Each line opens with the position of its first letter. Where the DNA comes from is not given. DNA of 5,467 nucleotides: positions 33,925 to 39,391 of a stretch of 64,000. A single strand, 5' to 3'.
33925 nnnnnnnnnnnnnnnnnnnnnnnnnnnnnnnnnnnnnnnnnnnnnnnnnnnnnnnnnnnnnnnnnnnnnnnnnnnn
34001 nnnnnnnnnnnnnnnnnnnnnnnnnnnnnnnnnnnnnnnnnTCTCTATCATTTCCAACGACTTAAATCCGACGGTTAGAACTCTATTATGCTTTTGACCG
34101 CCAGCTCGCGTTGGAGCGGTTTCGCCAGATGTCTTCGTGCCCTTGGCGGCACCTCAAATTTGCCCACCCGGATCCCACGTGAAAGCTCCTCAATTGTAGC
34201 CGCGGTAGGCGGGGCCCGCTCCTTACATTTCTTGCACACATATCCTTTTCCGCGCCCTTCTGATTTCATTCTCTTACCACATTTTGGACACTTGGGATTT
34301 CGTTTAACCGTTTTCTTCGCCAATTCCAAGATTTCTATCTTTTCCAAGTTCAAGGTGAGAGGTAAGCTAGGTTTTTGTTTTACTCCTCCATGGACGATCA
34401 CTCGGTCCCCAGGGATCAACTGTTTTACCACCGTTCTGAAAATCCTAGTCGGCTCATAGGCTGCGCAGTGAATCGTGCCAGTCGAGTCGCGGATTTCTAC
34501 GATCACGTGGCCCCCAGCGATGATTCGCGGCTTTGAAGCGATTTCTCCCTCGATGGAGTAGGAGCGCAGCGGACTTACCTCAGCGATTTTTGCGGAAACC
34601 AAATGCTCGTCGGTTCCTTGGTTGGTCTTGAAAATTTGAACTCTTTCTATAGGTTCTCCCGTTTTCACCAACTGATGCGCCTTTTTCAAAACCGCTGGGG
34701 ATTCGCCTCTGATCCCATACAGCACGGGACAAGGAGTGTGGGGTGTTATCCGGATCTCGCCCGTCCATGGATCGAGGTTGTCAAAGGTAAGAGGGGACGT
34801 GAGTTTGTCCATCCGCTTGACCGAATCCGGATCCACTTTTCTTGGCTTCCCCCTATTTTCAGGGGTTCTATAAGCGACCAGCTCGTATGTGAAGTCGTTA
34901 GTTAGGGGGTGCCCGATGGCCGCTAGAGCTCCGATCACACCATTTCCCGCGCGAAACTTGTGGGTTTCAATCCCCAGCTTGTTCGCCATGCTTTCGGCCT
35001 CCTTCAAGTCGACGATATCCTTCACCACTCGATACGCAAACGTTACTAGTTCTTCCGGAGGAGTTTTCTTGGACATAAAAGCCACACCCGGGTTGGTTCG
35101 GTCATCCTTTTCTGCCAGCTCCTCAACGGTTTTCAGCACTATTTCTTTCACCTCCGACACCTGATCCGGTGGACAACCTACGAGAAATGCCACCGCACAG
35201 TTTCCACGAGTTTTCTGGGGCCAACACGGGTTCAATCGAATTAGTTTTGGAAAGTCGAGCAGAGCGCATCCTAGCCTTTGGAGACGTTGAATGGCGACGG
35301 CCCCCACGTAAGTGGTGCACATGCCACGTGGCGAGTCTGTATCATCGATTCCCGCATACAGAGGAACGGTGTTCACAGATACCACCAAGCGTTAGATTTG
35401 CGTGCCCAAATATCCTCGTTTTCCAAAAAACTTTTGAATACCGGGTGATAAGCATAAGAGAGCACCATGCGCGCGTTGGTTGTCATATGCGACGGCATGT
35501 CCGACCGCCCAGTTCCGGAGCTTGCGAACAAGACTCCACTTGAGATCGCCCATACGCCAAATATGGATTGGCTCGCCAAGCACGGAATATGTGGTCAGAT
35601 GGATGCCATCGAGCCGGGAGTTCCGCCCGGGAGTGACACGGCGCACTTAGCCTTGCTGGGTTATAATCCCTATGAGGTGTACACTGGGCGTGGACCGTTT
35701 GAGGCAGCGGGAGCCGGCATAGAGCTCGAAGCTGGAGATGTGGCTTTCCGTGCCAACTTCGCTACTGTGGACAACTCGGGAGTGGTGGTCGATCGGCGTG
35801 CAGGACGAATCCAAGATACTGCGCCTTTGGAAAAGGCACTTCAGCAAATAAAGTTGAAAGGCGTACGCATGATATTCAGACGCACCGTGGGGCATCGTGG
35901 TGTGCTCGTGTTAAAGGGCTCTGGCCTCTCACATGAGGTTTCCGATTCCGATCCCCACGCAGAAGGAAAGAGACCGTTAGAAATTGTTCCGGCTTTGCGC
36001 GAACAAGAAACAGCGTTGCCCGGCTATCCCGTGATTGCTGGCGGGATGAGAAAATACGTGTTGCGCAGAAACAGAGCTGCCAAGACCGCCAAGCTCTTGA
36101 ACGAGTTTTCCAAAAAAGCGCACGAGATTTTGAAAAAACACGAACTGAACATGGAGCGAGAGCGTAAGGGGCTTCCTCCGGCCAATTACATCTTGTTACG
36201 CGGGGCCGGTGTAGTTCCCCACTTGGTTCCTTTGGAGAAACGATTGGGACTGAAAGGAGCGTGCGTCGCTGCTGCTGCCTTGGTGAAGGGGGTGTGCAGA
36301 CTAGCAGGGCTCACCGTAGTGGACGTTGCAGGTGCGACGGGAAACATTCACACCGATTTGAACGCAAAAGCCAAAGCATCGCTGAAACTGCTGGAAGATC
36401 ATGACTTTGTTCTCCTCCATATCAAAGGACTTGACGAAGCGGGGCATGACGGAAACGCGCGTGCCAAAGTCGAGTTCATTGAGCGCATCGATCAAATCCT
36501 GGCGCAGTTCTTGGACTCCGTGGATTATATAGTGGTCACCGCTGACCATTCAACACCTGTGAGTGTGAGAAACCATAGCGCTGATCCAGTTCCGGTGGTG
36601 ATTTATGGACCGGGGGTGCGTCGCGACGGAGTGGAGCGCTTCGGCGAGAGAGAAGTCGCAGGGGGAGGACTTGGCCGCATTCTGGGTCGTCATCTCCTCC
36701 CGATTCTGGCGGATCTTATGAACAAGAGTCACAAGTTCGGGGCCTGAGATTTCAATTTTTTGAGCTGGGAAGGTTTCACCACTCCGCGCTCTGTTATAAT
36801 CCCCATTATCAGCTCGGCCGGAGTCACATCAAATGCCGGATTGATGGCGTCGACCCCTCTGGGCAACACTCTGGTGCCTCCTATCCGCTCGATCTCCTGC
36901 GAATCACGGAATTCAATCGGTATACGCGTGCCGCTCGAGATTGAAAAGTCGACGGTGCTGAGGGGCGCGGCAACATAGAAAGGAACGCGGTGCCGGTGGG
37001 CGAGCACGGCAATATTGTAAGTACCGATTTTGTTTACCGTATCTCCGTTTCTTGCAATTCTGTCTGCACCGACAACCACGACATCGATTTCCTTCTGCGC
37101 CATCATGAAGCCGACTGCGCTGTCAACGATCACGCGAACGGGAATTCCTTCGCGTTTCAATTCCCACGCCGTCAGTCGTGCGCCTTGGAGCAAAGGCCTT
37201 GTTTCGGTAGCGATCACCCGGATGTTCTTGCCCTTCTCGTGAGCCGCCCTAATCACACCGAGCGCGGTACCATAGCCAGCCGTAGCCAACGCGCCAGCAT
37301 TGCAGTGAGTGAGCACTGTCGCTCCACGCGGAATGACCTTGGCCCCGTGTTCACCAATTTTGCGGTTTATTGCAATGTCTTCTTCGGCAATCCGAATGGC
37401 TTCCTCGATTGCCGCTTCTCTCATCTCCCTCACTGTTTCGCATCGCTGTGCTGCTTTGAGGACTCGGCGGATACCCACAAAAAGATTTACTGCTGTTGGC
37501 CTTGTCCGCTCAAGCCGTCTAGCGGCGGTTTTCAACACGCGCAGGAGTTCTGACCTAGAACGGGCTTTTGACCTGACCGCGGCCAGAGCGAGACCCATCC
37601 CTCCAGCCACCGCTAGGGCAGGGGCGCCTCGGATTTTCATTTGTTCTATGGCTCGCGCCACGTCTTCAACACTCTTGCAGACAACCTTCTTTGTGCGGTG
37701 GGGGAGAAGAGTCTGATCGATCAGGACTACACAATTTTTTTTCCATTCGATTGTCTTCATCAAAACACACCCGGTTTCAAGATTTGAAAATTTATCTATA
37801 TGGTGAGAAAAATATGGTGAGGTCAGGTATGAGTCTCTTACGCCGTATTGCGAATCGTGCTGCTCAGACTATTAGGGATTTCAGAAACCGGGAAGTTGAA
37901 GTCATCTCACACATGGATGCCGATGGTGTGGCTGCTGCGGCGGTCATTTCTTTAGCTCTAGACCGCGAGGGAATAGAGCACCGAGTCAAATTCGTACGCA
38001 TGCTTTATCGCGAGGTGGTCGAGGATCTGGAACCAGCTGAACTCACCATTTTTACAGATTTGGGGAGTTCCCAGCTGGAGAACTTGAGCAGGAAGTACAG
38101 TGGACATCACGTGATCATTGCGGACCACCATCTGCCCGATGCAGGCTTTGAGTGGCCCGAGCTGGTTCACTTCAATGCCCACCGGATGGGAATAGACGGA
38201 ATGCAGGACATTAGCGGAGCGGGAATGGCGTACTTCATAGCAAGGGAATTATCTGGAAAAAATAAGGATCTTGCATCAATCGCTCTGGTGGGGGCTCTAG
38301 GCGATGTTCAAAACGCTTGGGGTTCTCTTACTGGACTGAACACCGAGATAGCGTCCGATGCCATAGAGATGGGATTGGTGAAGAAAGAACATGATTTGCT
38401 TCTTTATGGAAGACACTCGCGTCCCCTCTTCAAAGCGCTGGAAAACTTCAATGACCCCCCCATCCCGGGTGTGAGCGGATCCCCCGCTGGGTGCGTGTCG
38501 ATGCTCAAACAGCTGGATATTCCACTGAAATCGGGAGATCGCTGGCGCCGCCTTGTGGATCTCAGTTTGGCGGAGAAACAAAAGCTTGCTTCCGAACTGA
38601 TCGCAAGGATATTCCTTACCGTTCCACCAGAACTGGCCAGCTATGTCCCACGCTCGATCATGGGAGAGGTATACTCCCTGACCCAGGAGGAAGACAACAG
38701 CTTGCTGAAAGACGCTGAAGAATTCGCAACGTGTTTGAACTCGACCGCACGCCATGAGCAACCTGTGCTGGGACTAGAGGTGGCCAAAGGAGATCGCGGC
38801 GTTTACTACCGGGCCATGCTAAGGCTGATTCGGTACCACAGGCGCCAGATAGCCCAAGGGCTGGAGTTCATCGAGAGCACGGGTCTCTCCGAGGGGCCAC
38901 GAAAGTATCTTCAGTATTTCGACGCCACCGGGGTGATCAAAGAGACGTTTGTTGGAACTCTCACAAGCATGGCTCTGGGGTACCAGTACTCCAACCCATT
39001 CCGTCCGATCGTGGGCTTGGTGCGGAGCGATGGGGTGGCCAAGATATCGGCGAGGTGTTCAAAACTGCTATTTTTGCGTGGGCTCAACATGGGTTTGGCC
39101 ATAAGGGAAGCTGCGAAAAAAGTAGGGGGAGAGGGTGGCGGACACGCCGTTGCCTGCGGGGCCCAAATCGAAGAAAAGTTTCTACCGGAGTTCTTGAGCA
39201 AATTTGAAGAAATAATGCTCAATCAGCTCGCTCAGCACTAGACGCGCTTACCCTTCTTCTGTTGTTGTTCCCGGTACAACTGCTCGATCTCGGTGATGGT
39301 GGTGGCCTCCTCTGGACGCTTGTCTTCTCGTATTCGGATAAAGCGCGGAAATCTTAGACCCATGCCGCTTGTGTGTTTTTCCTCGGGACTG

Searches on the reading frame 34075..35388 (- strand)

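Call 11: search_protein_families(library=pfam, proteins=[window:34075-35388:-], max_evalue=0.001)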
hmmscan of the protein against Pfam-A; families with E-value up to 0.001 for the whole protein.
window:34075-35388:- (437 aa): 4 families
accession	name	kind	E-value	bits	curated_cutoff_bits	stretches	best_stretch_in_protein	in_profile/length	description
PF08489.16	TiaS_FLD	-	6.5e-41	139.5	21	1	148-262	1-116/116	TiaS FLD domain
PF22641.2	TiaS_TCKD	-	1.1e-24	87.6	27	1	12-144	2-153/156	TiaS TCKD domain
PF23783.1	Zn_ribbon_TiaS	-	9.3e-14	51.3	27.3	1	364-404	1-39/41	TiaS C-terminal zinc ribbon domain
PF01336.31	tRNA_anti-codon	-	6.7e-09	36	27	1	278-354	2-75/75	OB-fold nucleic acid binding domain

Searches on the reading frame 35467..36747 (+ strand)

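Call 11: search_protein_families(library=pfam, proteins=[window:35467-36747:+], max_evalue=0.001)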
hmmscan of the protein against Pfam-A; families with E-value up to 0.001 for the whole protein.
window:35467-36747:+ (426 aa): 3 families
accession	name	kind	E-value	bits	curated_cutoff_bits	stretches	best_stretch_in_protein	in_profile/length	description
PF10143.14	PhosphMutase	-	5e-55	186.4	21.5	1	37-228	1-170/170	2,3-bisphosphoglycerate-independent phosphoglycerate mutase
PF01676.23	Metalloenzyme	-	3.6e-52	177.8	24.3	1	1-412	1-247/252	Metalloenzyme superfamily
PF01663.27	Phosphodiest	-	3.5e-05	24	23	0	304-362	157-220/342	Type I phosphodiesterase / nucleotide pyrophosphatase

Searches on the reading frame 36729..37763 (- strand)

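Call 43: search_protein_families(library=pfam, proteins=[window:36729-37763:-], max_evalue=0.01)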
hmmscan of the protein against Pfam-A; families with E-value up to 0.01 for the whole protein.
window:36729-37763:- (344 aa): 1 family
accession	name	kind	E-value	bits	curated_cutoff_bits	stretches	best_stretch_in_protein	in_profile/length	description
PF01008.23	IF-2B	-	4.8e-96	321.7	22.4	1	43-331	1-280/280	Initiation factor 2 subunit family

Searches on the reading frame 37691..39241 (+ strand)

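Call 43: search_protein_families(library=pfam, proteins=[window:37691-39241:+], max_evalue=0.01)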
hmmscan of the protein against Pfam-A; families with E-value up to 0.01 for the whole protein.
window:37691-39241:+ (516 aa): 3 families
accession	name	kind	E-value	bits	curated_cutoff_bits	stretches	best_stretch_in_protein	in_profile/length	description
PF21763.2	DHH_CID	-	1.9e-21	76.7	27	1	238-307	1-70/84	DHH-CID domain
PF02272.25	DHHA1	-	2.4e-12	47.6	25.9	1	438-509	31-100/102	DHHA1 domain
PF01368.27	DHH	-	4.2e-10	40.4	28.1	1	71-201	4-124/125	DHH family, N-terminal domain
